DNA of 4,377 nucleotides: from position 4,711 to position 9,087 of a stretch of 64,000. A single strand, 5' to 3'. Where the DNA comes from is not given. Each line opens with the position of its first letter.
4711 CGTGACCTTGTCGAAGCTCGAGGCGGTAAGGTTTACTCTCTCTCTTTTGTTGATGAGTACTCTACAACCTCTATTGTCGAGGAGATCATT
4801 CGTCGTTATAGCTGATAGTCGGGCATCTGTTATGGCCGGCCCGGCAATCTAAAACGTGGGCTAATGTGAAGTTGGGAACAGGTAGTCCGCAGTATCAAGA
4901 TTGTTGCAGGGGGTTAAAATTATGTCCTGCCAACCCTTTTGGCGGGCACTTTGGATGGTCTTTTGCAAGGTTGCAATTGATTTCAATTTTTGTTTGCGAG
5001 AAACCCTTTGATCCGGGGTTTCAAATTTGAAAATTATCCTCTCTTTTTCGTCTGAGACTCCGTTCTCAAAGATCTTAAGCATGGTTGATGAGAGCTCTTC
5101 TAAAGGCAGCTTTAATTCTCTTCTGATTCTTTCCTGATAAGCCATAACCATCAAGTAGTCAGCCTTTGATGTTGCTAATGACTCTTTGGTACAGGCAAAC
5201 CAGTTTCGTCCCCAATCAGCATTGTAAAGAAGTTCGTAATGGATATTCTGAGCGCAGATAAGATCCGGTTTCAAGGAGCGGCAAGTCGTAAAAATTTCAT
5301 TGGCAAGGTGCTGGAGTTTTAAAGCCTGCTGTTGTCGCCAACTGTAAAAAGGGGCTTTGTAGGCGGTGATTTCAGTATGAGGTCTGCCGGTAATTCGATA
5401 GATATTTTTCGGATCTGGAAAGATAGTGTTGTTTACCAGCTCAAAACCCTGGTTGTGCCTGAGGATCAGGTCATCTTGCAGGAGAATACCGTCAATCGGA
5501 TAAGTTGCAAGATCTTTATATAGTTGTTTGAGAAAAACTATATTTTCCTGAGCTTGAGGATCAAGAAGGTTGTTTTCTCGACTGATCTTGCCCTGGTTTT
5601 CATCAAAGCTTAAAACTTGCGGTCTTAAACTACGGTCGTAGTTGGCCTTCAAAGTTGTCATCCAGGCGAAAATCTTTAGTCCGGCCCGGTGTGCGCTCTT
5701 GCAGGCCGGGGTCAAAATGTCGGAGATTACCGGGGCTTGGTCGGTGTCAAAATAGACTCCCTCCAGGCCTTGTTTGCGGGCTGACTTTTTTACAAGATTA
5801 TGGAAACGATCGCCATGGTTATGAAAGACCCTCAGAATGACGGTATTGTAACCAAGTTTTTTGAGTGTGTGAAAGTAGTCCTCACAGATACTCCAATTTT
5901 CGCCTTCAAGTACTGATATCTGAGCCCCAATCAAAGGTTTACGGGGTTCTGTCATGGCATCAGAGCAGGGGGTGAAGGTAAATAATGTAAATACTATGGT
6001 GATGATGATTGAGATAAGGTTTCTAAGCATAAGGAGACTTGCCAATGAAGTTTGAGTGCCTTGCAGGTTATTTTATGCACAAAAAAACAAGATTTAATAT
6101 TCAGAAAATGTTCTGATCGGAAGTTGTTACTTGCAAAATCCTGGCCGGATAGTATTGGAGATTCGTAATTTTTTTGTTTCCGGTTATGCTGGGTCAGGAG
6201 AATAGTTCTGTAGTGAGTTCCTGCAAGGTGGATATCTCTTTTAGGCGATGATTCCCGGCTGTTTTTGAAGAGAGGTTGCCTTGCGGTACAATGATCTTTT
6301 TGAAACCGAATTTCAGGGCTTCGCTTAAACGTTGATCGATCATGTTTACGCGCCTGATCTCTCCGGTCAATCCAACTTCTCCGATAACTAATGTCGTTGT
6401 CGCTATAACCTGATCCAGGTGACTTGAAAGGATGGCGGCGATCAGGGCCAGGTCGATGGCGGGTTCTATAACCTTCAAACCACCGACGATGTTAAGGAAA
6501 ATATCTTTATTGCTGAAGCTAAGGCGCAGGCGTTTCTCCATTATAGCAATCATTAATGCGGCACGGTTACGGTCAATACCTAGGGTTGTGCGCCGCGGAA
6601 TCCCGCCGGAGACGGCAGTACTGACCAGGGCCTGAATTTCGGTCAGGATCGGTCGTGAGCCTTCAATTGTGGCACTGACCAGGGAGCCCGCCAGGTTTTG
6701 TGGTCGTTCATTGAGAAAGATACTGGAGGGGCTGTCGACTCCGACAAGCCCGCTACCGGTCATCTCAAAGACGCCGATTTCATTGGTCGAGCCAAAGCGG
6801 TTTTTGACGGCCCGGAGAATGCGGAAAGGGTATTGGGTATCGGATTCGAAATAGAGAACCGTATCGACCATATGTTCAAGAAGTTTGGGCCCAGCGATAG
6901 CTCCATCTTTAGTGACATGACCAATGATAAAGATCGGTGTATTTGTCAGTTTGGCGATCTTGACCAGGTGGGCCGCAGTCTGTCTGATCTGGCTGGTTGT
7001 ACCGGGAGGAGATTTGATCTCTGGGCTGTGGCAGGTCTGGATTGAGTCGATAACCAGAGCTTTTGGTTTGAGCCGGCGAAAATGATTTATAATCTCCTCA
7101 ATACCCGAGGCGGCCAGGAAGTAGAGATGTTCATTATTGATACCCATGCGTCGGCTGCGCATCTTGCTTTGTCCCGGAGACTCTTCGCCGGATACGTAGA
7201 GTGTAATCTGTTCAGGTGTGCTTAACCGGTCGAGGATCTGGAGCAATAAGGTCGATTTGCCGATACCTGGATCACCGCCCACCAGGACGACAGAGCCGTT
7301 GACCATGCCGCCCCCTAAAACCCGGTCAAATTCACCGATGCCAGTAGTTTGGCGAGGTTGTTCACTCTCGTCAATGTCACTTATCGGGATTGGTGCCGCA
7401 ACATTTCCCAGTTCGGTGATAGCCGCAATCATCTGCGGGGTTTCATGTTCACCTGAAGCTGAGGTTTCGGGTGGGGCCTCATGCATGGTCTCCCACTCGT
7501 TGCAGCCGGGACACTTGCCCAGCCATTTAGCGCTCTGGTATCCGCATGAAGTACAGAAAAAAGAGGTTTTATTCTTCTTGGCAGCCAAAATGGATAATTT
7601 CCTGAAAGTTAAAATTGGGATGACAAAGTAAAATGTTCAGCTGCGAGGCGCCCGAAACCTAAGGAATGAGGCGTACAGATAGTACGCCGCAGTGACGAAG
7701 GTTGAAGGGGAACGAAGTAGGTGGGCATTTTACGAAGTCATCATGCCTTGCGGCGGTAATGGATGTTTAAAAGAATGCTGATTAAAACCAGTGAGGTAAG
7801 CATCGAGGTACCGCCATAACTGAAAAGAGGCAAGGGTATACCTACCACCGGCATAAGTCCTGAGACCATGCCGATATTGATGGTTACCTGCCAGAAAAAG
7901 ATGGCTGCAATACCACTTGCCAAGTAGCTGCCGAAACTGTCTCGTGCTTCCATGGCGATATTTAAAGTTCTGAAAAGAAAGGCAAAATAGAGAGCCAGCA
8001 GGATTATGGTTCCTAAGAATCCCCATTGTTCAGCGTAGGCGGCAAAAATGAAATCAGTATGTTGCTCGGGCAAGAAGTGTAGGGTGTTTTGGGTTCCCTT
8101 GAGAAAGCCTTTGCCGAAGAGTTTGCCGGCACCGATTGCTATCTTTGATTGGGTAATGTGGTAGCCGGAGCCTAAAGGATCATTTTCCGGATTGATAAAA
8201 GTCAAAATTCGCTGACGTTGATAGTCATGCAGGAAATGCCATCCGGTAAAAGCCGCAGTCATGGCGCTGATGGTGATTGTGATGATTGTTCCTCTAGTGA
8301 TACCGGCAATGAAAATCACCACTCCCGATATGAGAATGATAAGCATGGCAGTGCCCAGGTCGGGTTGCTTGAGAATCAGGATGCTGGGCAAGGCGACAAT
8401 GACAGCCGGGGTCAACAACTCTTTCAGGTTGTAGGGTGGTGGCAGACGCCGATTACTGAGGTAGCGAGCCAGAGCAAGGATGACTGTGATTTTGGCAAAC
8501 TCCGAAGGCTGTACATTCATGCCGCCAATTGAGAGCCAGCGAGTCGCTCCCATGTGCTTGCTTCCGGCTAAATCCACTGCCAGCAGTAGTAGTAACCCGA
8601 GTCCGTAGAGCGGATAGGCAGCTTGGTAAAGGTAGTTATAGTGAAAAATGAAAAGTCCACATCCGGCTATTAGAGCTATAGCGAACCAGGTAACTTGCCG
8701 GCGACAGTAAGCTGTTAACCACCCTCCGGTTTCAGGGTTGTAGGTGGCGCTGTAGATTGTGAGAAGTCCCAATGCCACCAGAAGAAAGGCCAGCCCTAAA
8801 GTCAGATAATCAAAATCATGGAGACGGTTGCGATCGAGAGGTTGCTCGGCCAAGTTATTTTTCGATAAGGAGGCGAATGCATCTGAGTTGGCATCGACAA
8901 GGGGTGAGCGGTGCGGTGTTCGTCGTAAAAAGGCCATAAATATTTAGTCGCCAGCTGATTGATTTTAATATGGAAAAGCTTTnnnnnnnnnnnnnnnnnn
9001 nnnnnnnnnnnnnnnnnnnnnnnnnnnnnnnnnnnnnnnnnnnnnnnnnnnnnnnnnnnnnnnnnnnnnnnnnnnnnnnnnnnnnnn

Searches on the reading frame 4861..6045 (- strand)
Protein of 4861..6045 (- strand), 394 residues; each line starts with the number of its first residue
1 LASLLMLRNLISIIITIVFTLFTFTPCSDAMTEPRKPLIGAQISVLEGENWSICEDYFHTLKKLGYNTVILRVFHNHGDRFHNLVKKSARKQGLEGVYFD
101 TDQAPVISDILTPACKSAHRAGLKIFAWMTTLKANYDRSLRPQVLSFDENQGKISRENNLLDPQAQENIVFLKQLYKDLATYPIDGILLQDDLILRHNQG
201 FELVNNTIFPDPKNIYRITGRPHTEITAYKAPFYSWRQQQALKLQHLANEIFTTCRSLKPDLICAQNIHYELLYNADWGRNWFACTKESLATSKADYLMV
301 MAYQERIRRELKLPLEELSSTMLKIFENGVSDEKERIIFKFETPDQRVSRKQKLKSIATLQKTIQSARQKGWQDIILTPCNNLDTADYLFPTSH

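Call 64: search_protein_families(library=pfam, proteins=[window:4861-6045:-], max_evalue=0.0001)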
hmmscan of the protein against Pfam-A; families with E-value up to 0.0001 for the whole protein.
window:4861-6045:- (394 aa): 2 families
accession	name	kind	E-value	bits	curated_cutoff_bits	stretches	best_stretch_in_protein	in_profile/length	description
PF14883.12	GHL13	-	4.7e-17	62.5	27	1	95-374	49-320/324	Hypothetical glycosyl hydrolase family 13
PF02638.21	GHL10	-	2.2e-06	27.5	27.9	1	57-265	24-226/311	Glycosyl hydrolase-like 10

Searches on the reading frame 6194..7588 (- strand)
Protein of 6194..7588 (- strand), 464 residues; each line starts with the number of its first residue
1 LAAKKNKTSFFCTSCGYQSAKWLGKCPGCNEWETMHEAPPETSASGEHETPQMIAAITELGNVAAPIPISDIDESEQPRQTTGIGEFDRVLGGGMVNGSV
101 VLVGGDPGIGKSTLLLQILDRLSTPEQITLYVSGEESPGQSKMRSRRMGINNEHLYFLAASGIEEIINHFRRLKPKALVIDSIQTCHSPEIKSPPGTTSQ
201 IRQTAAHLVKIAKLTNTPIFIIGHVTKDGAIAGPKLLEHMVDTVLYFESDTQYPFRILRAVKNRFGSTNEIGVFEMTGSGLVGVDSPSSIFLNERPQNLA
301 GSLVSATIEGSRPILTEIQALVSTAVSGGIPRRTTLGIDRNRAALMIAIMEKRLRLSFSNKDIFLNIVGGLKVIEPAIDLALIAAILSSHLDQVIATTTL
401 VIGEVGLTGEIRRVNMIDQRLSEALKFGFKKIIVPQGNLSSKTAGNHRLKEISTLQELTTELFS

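Call 64: search_protein_families(library=pfam, proteins=[window:6194-7588:-], max_evalue=0.0001)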
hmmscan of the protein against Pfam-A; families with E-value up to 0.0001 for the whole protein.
window:6194-7588:- (464 aa): 6 families
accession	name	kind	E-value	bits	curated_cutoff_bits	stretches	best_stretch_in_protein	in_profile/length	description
PF06745.19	ATPase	-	1.8e-17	63.9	26.6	2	81-155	2-77/231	KaiC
PF13481.12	AAA_25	-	2e-11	44.4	27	1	91-230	26-195/195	AAA domain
PF18073.7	Zn_ribbon_LapB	-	6.8e-11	42.1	25.7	1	12-37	3-28/28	Rubredoxin metal binding domain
PF13541.12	ChlI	-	9.4e-09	35.7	27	1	354-438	36-121/121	Subunit ChlI of Mg-chelatase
PF03796.21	DnaB_C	-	3.1e-06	27.2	27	1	81-193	3-119/255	DnaB-like helicase C terminal domain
PF13401.12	AAA_22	-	5.7e-05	23.9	27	0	99-223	6-122/130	AAA domain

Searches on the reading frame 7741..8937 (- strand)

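Call 64: search_protein_families(library=pfam, proteins=[window:7741-8937:-], max_evalue=0.0001)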
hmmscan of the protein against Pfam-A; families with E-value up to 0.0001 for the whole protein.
window:7741-8937:- (398 aa): 1 family
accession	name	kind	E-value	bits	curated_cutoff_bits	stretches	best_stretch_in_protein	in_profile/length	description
PF01098.24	FTSW_RODA_SPOVE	-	4.2e-105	352.1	26.4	1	46-397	4-355/356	Cell cycle protein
